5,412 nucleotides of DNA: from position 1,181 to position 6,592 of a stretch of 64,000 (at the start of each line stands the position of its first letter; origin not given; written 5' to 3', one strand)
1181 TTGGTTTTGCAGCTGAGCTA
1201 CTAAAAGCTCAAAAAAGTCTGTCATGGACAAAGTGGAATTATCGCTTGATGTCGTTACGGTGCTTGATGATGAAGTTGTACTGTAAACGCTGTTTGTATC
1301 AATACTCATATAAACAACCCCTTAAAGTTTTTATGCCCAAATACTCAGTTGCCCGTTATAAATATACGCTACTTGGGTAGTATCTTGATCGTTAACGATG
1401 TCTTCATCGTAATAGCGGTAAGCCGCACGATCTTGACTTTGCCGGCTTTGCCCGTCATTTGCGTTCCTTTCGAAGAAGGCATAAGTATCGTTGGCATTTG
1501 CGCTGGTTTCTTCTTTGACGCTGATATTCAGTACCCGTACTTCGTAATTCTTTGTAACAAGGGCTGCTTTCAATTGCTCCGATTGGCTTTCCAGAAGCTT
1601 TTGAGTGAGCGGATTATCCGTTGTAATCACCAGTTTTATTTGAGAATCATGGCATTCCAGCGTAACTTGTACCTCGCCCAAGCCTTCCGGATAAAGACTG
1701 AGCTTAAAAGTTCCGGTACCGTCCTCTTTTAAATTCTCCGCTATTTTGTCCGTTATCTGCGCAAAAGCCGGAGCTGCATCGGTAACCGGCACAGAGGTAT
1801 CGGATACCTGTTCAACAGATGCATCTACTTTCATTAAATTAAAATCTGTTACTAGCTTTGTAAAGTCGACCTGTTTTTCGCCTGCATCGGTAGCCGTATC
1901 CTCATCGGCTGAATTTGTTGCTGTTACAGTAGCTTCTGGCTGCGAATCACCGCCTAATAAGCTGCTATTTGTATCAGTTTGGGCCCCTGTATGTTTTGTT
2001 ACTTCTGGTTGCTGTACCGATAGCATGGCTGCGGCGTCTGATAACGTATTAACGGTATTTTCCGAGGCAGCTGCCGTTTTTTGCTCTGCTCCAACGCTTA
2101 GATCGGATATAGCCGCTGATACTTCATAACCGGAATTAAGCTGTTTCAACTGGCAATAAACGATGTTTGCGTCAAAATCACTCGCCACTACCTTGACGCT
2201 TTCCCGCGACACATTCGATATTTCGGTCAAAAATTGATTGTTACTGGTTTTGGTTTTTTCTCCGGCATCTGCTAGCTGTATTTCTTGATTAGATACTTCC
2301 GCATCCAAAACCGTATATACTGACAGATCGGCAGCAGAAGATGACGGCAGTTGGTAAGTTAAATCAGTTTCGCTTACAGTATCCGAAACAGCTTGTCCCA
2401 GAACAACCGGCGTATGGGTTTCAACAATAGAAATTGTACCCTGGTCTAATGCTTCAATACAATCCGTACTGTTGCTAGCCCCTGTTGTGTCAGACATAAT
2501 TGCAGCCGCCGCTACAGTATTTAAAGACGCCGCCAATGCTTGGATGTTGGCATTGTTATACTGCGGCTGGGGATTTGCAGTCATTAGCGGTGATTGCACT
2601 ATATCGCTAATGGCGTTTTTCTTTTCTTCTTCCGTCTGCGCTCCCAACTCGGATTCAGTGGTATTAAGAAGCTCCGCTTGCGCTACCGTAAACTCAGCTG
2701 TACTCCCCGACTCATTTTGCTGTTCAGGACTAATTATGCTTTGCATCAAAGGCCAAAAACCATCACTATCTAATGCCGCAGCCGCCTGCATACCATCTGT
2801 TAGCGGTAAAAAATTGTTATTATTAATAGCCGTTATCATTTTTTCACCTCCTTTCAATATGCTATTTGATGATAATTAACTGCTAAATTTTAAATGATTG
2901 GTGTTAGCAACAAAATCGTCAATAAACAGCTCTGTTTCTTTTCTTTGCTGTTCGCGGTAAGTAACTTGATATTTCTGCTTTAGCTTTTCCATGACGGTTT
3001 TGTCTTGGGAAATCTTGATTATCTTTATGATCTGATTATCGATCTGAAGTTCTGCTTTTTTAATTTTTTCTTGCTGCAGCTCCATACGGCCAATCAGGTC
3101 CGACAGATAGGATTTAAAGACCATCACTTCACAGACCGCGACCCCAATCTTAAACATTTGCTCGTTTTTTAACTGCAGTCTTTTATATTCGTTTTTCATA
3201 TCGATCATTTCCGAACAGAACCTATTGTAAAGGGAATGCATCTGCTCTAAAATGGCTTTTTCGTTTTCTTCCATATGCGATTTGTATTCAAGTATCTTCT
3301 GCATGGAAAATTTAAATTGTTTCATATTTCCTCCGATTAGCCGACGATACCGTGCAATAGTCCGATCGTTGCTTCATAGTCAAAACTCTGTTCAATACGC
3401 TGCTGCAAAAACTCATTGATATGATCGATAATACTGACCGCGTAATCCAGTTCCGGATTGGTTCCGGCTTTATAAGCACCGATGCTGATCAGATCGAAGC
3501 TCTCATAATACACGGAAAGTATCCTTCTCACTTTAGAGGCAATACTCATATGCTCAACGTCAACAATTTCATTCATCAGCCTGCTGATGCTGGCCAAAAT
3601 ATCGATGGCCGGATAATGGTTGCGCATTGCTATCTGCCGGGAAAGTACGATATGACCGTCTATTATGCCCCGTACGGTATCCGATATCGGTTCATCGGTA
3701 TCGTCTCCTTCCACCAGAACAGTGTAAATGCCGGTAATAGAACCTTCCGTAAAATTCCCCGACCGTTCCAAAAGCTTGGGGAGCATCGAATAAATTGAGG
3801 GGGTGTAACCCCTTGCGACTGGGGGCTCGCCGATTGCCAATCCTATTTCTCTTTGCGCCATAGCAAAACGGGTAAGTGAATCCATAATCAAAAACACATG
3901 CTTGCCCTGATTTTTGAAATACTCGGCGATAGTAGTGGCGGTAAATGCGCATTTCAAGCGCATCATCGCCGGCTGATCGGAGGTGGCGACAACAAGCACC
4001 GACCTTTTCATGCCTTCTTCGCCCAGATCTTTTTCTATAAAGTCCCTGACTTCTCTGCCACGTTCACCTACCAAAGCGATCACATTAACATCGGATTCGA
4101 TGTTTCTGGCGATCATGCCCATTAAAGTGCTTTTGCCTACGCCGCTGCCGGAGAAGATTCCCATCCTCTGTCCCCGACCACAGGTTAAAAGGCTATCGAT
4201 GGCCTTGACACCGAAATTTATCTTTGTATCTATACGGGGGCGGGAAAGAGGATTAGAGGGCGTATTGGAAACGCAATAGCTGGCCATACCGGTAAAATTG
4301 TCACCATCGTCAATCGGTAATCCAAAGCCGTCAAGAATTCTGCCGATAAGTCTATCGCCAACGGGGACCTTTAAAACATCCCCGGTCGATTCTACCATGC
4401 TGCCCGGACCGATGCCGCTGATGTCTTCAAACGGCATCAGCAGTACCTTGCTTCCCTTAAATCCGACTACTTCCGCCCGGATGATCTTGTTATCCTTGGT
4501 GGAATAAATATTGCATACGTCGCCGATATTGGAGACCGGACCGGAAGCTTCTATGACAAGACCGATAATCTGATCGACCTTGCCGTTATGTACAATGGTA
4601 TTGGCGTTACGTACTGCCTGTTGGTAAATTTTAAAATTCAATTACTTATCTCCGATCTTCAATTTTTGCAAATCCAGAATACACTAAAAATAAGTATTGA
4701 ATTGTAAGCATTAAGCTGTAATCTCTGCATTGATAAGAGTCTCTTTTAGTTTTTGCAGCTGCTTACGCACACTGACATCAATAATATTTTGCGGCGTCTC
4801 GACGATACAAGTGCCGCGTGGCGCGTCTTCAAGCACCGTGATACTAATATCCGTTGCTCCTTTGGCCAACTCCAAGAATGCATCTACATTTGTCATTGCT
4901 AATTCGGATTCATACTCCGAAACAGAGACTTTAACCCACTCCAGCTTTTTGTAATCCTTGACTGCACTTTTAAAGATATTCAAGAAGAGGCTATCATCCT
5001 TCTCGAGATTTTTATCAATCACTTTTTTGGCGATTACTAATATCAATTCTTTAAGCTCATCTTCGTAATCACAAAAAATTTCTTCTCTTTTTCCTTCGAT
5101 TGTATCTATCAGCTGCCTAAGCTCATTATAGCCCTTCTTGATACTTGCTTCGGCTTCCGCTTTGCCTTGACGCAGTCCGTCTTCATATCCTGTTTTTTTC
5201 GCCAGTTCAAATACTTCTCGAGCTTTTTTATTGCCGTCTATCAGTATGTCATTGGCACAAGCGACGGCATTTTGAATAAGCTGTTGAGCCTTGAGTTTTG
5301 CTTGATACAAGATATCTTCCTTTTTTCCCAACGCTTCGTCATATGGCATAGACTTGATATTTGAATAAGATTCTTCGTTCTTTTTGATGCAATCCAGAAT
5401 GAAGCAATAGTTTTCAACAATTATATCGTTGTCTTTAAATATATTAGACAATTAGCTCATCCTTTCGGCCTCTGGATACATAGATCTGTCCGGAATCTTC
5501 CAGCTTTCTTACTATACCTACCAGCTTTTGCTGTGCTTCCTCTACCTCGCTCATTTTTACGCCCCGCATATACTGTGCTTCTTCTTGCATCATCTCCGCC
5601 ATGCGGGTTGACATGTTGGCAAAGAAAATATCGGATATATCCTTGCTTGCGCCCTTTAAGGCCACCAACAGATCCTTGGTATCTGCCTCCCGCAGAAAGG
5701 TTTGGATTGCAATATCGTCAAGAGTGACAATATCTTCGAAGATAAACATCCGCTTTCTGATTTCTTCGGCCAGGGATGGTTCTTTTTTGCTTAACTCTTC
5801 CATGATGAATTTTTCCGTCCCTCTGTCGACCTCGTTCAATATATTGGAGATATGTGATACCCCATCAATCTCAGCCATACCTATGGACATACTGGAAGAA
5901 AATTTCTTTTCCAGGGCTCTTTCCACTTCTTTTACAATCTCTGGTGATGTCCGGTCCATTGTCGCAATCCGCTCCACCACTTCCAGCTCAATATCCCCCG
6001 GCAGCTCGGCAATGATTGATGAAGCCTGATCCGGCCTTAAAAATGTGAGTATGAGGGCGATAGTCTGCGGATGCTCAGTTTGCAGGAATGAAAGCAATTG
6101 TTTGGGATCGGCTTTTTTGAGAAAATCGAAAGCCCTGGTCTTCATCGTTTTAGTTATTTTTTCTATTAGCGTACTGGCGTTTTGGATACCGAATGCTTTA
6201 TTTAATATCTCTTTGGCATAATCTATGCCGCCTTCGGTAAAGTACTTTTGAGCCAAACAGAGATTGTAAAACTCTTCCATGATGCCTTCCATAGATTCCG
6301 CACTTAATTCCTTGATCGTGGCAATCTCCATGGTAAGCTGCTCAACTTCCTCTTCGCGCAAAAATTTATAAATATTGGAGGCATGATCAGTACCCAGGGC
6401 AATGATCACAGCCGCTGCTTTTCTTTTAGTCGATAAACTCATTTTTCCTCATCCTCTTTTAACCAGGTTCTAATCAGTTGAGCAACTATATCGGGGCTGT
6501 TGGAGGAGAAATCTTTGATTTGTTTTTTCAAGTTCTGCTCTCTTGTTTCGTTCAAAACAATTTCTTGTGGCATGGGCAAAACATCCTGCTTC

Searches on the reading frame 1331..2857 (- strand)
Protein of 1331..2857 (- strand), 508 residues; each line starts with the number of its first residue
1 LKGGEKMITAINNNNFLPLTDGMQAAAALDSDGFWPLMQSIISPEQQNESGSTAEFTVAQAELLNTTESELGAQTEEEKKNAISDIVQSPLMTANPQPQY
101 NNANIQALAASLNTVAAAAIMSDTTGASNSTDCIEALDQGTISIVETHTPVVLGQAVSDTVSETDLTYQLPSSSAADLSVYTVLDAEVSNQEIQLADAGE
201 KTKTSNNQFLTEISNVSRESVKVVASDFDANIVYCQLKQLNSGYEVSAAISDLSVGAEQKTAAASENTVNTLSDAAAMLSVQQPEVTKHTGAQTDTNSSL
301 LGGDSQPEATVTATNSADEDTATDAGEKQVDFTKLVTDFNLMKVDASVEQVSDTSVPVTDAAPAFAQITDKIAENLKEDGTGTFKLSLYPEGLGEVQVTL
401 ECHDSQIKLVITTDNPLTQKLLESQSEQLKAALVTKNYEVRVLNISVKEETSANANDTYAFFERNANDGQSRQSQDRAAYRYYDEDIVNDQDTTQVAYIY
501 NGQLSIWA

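Call 65: search_protein_families(library=pfam, proteins=[window:1331-2857:-], max_evalue=0.00001)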
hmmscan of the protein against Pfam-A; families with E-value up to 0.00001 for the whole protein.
window:1331-2857:- (508 aa): 1 family
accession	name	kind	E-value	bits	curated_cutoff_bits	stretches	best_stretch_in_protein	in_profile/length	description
PF02120.21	Flg_hook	-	1.6e-13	50.7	29.8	1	377-451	8-82/85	Flagellar hook-length control protein FliK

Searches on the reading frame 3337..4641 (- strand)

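Call 65: search_protein_families(library=pfam, proteins=[window:3337-4641:-], max_evalue=0.00001)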
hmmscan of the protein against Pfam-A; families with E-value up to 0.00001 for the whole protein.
window:3337-4641:- (434 aa): 3 families
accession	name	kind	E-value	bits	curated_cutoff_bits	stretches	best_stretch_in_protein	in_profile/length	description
PF00006.31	ATP-synt_ab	-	9.8e-92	306.8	29.5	1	144-353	1-213/213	ATP synthase alpha/beta family, nucleotide-binding domain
PF18269.6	T3SS_ATPase_C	-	3.4e-23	81.7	22.7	1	360-429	1-70/72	T3SS EscN ATPase C-terminal domain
PF02874.29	ATP-synt_ab_N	-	6.9e-11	42.9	20.9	1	24-87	3-69/69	ATP synthase alpha/beta family, beta-barrel domain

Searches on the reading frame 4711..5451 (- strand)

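Call 65: search_protein_families(library=pfam, proteins=[window:4711-5451:-], max_evalue=0.00001)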
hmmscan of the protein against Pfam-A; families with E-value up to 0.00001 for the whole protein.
window:4711-5451:- (246 aa): 1 family
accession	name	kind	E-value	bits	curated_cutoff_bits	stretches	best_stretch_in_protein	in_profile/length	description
PF02108.21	FliH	-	2.2e-12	47.5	24.1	1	109-235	5-128/128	Flagellar assembly protein FliH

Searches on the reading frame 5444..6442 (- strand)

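Call 65: search_protein_families(library=pfam, proteins=[window:5444-6442:-], max_evalue=0.00001)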
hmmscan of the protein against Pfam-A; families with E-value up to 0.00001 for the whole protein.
window:5444-6442:- (332 aa): 3 families
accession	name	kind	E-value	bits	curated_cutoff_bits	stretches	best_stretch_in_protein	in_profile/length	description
PF01706.21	FliG_C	-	2.4e-40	137.6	23.3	1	215-320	1-106/108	FliG C-terminal domain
PF14842.11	FliG_N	-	1.5e-35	122.3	25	1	3-105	2-104/104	FliG N-terminal domain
PF14841.11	FliG_M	-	5.4e-34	116.7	25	1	113-185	1-73/76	FliG middle domain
